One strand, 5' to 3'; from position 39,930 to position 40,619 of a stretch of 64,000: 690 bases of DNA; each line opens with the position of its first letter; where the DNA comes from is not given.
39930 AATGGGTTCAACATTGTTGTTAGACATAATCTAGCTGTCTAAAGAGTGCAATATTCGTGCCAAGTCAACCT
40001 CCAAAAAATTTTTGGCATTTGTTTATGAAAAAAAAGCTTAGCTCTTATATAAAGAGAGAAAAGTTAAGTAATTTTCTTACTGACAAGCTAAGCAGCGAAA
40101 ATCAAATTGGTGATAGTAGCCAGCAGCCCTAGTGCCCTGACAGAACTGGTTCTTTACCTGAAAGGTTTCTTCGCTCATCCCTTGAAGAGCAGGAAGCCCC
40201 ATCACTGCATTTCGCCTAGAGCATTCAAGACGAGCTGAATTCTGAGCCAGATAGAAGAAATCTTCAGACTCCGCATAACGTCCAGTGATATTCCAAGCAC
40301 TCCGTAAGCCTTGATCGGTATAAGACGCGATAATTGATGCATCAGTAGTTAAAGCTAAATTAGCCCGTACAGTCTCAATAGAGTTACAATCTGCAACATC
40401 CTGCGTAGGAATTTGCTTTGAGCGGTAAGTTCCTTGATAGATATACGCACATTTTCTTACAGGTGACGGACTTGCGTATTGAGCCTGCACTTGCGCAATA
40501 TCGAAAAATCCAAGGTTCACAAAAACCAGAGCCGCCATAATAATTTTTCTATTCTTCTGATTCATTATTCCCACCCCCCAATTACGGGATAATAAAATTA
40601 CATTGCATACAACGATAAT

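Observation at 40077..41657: Three tandem paralogs of a small secreted 8-cysteine protein family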

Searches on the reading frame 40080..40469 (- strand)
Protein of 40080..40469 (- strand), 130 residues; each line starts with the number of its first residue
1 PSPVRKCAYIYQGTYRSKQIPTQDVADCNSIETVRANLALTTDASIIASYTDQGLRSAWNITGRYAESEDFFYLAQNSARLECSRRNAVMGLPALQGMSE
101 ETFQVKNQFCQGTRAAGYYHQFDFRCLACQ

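Call 20: search_protein_representatives(alignment_id=A2)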
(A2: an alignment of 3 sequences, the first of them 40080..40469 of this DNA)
Query: 3 sequences, 135 profile positions. Proteins with E-value up to 0.001 (for the whole library): 6; up to 1e-10: 3; up to 1e-30: 3. The best 6 are listed.
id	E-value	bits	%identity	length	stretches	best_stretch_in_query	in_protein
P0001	2.0e-62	225.2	-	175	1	1-135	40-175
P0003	1.0e-58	213.3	-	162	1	1-132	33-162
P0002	5.7e-53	194.6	-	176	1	1-135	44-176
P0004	1.6e-08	50.7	-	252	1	5-134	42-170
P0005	9.0e-06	41.8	-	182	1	5-132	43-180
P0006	5.6e-04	36.0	-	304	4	6-45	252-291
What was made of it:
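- Rarity: an exhaustive profile search of 1.84e9 representatives found only two further true homologs, P0004 (E 1.6e-8) and P0005 (E 9e-6) (call 20).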

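Call 23: find_homologous_proteins(query=A3, max_evalue=1)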
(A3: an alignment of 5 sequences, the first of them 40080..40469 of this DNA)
Query A3 (5 sequences) (130 aa, profile of the alignment): 3 proteins with E <= 1 among 1224 candidates.
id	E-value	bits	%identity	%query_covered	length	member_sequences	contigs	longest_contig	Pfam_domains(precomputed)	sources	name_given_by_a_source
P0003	2.2e-47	178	100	100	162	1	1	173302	-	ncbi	-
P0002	2.1e-41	159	25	82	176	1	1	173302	-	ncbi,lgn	-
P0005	1.4e-40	156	20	96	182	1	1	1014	-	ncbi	-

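Call 25: find_encoding_contigs(protein=P0005, flank=10000)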
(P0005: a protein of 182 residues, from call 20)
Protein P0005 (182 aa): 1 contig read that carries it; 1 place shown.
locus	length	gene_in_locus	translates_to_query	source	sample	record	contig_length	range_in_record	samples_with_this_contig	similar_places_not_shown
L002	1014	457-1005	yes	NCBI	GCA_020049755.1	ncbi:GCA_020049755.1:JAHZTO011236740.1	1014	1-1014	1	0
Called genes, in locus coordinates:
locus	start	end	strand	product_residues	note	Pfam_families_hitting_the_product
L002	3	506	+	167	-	?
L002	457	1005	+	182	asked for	-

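Call 26: find_encoding_contigs(protein=P0004, flank=10000)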
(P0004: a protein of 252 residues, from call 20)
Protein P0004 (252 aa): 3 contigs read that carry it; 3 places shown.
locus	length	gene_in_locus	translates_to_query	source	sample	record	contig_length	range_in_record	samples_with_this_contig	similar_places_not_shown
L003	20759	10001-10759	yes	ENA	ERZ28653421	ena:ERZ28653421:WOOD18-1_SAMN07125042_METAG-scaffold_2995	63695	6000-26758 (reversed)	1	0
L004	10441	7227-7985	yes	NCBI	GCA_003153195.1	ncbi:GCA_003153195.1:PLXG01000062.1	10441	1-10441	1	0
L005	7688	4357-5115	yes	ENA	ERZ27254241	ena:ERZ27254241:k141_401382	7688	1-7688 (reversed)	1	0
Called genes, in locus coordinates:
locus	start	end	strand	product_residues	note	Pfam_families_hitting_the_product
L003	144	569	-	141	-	-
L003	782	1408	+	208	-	-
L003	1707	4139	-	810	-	PF02369:Big_1, PF09134:Invasin_D3, PF02369:Big_1, PF09134:Invasin_D3, PF13385:Laminin_G_3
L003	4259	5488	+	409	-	PF02683:DsbD_TM, PF00085:Thioredoxin, PF13098:Thioredoxin_2, PF13899:Thioredoxin_7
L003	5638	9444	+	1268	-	PF25390:WD40_RLD, PF00415:RCC1 (weak), PF13540:RCC1_2, PF00415:RCC1 (weak), PF03160:Calx-beta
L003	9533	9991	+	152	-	-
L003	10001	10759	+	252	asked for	-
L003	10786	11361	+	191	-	-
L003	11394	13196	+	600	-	PF13424:TPR_12 (faint), PF00515:TPR_1 (faint), PF07719:TPR_2 (faint), PF13428:TPR_14 (faint), PF13432:TPR_16 (weak), PF14559:TPR_19 (weak), PF13432:TPR_16 (weak)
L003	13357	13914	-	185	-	PF00578:AhpC-TSA, PF08534:Redoxin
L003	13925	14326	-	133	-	PF00472:RF-1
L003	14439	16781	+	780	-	PF04885:Stig1 (weak)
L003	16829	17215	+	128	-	PF07681:DoxX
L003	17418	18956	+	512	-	-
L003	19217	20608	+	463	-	-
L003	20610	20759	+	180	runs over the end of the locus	-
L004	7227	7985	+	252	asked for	-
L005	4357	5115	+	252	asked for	-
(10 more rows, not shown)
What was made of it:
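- In L003 the cassette follows a 1,268-aa secreted protein (call 26). A DsbD-TM/thioredoxin fusion gene lies about 4.5 kb upstream of the cassette in L003 (call 26).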

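Call 41: predict_structure(alignment_id=A3)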
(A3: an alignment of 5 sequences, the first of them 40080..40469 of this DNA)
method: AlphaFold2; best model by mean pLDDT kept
length: 130 residues; sequences in the alignment: 5
mean_pLDDT: 66.1   pTM: 0.48
mean pLDDT of the five models: 66.1, 61.1, 60.5, 59.9, 59.4
residues with pLDDT >= 90: 0; 70-90: 62; 50-70: 47; < 50: 21
segments of 3 or more residues with pLDDT < 50: 96-109, 111-115
pLDDT, mean of each block of 10 residues (from residue 1): 67 66 70 75 78 70 56 75 87 52 39 50 74
secondary structure, 60 per line:
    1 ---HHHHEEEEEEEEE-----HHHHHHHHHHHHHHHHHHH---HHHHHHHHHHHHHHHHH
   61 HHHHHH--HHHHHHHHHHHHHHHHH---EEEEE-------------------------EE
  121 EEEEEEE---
elements in order: H4-7 E8-16 H22-40 H44-66 H69-85 E89-93 E119-127

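Call 46: search_solved_structures(query=A4, max_evalue=10, show_alignments=2)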
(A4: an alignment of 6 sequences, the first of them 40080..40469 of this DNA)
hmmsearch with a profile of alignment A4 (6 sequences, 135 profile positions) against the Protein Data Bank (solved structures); distinct sequences matched with E-value up to 10: 5.
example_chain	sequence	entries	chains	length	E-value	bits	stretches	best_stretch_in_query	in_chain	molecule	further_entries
6n4v_Af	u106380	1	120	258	0.4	13.7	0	24-65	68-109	Coat protein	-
8eu9_S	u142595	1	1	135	1.3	12.1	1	52-120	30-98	Chromatin-remodeling complex subunit IES6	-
8ets_S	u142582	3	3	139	1.4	12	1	52-120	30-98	Chromatin-remodeling complex subunit IES6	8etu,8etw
7kl9_E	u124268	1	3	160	6.5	9.8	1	26-98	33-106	CTC-445.2 inhibitor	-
4uos_A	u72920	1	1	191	8.3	9.5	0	45-81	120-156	DESIGNED HELICAL BUNDLE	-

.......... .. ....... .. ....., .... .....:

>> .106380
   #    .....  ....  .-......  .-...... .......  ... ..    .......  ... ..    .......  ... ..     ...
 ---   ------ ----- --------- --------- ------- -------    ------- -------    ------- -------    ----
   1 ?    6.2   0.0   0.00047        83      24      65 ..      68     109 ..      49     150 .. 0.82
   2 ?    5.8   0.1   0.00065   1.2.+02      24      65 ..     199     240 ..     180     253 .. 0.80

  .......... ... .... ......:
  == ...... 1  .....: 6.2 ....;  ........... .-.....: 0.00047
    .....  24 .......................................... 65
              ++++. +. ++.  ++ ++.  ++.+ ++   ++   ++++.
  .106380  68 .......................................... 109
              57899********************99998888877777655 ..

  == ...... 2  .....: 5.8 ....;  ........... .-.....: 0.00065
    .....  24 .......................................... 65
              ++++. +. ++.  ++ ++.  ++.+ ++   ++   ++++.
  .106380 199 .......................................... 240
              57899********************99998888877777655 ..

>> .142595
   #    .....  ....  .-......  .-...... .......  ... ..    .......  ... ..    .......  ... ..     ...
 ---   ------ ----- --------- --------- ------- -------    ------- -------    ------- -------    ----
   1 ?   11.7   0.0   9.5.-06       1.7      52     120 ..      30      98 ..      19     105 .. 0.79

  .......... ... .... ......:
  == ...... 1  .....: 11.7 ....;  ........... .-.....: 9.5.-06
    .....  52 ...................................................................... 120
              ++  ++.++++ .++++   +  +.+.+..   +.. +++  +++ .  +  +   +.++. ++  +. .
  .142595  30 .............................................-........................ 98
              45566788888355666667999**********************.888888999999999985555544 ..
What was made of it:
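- On Known lysozyme or protease inhibitor families (Ivy, MliC/PliC, PliI/PliG, ecotin and others): No PDB sequence hit below E 0.4 (call 46).
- Tried and rejected: A PDB sequence search with the family profile gave a best E of 0.4, which is spurious (call 46).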

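Call 55: find_related_loci(query=P0004, collection=metagenome_contigs, flank=8000)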
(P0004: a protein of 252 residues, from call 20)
Query P0004 (252 aa) in metagenome_contigs; peptide patterns used: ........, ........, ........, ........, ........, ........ (x = any residue, [..] = any of these).
193 stretches matched a pattern, but none encodes a relative of the query by tblastn (E <= 1e-3).

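Call 57: search_protein_families(library=pfam, proteins=[L003:5638-9441:+, L003:9533-9988:+, L003:10001-10756:+, L003:10786-11358:+, L003:11394-13193:+, L003:14439-16778:+, L003:17418-18953:+, L003:19217-20605:+], max_evalue=0.01)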
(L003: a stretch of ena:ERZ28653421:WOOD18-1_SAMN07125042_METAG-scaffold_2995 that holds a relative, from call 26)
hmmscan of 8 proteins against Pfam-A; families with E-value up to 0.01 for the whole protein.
L003:5638-9441:+ (1268 aa): 5 families
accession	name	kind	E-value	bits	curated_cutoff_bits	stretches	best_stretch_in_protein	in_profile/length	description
PF25390.1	WD40_RLD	-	3.3e-45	155.4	150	1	268-598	36-331/363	RCC1-like domain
PF13540.12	RCC1_2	-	9.8e-30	102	22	3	461-490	1-30/30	Regulator of chromosome condensation (RCC1) repeat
PF00415.24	RCC1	-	5e-28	97.9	21.7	3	584-632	2-50/50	Regulator of chromosome condensation (RCC1) repeat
PF03160.20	Calx-beta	-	2.3e-21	76.4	27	2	678-771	8-100/119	Calx-beta domain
PF25384.1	Alsin_RLD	-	0.0027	17.5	100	0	426-494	241-310/405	Alsin RCC1-like domain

L003:9533-9988:+ (152 aa): 0 families

L003:10001-10756:+ (252 aa): 0 families

L003:10786-11358:+ (191 aa): 0 families

L003:11394-13193:+ (600 aa): 11 families
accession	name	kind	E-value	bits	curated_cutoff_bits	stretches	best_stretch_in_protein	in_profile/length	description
PF14559.12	TPR_19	-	8.8e-16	58.4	25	2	425-481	1-57/68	Tetratricopeptide repeat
PF13428.12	TPR_14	-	9.3e-13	47.9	23.5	1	453-484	5-36/44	Tetratricopeptide repeat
PF13432.12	TPR_16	-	9.4e-13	48.8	32.7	2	425-481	7-63/65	Tetratricopeptide repeat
PF07719.23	TPR_2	-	8e-11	41.6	27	0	453-481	5-33/34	Tetratricopeptide repeat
PF00515.34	TPR_1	-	3.7e-07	30.1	27.8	1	453-481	5-33/34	Tetratricopeptide repeat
PF13424.12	TPR_12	-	3.2e-06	27.7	30.1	1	417-478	5-74/77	Tetratricopeptide repeat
PF13431.12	TPR_17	-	2.2e-05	24.8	24.4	0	438-470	2-34/34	Tetratricopeptide repeat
PF13181.12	TPR_8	-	0.00032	21.1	25.7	0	419-447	5-33/34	Tetratricopeptide repeat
PF23914.1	TPR_CcmH_CycH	-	0.00035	20.9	42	0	524-591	56-127/158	Cytochrome c-type biogenesis protein H TPR domain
PF12895.13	ANAPC3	-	0.0044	17.7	27.2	0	432-475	6-49/82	Anaphase-promoting complex, cyclosome, subunit 3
PF13414.12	TPR_11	-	0.007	16.5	26.8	0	456-486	1-31/42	TPR repeat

L003:14439-16778:+ (780 aa): 2 families
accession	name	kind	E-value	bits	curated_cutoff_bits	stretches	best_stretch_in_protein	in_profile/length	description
PF04885.19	Stig1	-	6.7e-32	110.3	24.1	6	79-121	41-83/85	Stigma-specific STIG1-like protein family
PF07495.19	Y_Y_Y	-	0.0017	18.6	26.6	0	684-716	28-59/65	Y_Y_Y domain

L003:17418-18953:+ (512 aa): 2 families
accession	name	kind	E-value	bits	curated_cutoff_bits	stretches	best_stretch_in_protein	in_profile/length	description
PF11617.13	Cu-binding_MopE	-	4.2e-05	24.1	27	0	163-179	14-30/30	Putative metal-binding motif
PF18911.6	PKD_4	-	0.009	16.5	27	0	253-281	49-77/85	PKD domain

L003:19217-20605:+ (463 aa): 0 families

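Call 63: fold_search(model_id=the predicted structure, library=pdb)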
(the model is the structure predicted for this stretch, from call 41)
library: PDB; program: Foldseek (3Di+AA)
matches with E <= 10: 95; with E <= 0.001: 0
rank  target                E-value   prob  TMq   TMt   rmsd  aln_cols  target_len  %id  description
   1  4ncq_B                1.2e+00  0.44  0.34  0.40   7.1        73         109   11  Crystal structure of NiSOD H1A mutant (released 2014-12-24)
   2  1t6q_A                1.3e+00  0.44  0.35  0.40   6.8        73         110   11  Nickel Superoxide Dismutase (NiSOD) CN-treated Apo Structure (released 2004-07-13)
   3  1t6i_B                1.6e+00  0.38  0.35  0.40   6.8        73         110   11  Nickel Superoxide Dismutase (NiSOD) Apo Structure (released 2004-07-13)
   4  1t6u_D                1.6e+00  0.38  0.35  0.39   6.8        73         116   11  Nickel Superoxide Dismutase (NiSOD) Native 1.30 A Structure (released 2004-07-13)
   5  1t6i_C                1.7e+00  0.38  0.35  0.41   6.8        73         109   11  Nickel Superoxide Dismutase (NiSOD) Apo Structure (released 2004-07-13)
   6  1t6i_A                1.7e+00  0.38  0.35  0.40   6.9        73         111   11  Nickel Superoxide Dismutase (NiSOD) Apo Structure (released 2004-07-13)
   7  3g50_B                1.7e+00  0.38  0.35  0.39   6.8        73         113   11  Crystal Structure of NiSOD D3A mutant at 1.9 A (released 2009-04-28)
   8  3g50_C                1.7e+00  0.38  0.35  0.39   7.0        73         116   11  Crystal Structure of NiSOD D3A mutant at 1.9 A (released 2009-04-28)
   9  4ncq_A                1.9e+00  0.35  0.35  0.40   6.8        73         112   11  Crystal structure of NiSOD H1A mutant (released 2014-12-24)
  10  1t6q_B                1.9e+00  0.33  0.34  0.40   6.9        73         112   11  Nickel Superoxide Dismutase (NiSOD) CN-treated Apo Structure (released 2004-07-13)
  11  3g4x_C                2.0e+00  0.35  0.35  0.39   6.7        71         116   11  Crystal Structure of NiSOD Y9F mutant (released 2009-04-28)
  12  3g50_A                2.0e+00  0.33  0.35  0.38   6.8        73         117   11  Crystal Structure of NiSOD D3A mutant at 1.9 A (released 2009-04-28)
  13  7a46_A                2.0e+00  0.08  0.23  0.15  12.2       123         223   10  small conductance mechanosensitive channel YbiO (released 2020-11-18)
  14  4dci_B                2.0e+00  0.02  0.16  0.14  21.1       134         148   13  Crystal structure of unknown funciton protein from Synechococcus sp. WH 8102 (released 2012-02-01)
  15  4dci_G                2.2e+00  0.01  0.16  0.15  21.7       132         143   13  Crystal structure of unknown funciton protein from Synechococcus sp. WH 8102 (released 2012-02-01)
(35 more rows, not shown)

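Call 71: find_homologous_proteins(query=A4, max_evalue=10)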
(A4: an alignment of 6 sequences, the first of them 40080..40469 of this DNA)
Query A4 (6 sequences) (130 aa, profile of the alignment): 4 proteins with E <= 10 among 720 candidates.
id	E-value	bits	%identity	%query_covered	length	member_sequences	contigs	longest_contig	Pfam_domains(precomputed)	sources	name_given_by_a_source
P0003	1.4e-44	169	100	100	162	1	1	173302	-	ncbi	-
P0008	2.6e-41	159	24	95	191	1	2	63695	-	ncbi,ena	-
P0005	1.6e-37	146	20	96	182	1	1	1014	-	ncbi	-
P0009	5.1e-28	115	24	97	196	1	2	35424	-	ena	-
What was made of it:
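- On New 6-Cys family defined here (A, B, C, P0004, L008 263-aa protein, P0008, P0009, P0005): P0009 scored E 5e-28 (call 71).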

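Call 73: find_encoding_contigs(protein=P0009, flank=10000)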
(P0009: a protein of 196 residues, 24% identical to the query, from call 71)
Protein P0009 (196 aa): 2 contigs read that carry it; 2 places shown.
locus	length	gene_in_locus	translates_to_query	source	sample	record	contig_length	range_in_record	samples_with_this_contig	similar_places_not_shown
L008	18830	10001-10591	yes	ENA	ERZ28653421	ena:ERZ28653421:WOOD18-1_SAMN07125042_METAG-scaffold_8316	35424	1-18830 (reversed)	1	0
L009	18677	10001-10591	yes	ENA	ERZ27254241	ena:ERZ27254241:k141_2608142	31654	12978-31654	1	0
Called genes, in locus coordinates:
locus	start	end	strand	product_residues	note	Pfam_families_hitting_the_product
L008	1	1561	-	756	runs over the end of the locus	PF13439:Glyco_transf_4, PF00534:Glycos_transf_1, PF13692:Glyco_trans_1_4, PF13524:Glyco_trans_1_2 (weak), PF13439:Glyco_transf_4, PF00534:Glycos_transf_1, PF13524:Glyco_trans_1_2, PF13692:Glyco_trans_1_4, +2 more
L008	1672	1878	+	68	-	-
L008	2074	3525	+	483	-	-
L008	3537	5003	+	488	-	-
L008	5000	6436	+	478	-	-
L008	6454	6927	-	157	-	PF03734:YkuD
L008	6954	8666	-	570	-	PF13431:TPR_17 (faint), PF25060:ARM_TT21_2nd (faint), PF13424:TPR_12 (faint), PF00515:TPR_1 (faint), PF07719:TPR_2 (faint), PF13181:TPR_8 (faint), PF13432:TPR_16 (weak), PF14559:TPR_19, +2 more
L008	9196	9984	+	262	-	-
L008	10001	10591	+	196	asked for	-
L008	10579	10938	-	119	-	-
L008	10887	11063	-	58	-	-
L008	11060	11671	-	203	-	PF03942:DTW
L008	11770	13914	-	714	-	-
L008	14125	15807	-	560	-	PF00128:Alpha-amylase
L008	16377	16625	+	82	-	-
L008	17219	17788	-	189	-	-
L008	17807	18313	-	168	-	-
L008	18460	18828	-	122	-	?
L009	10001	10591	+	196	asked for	-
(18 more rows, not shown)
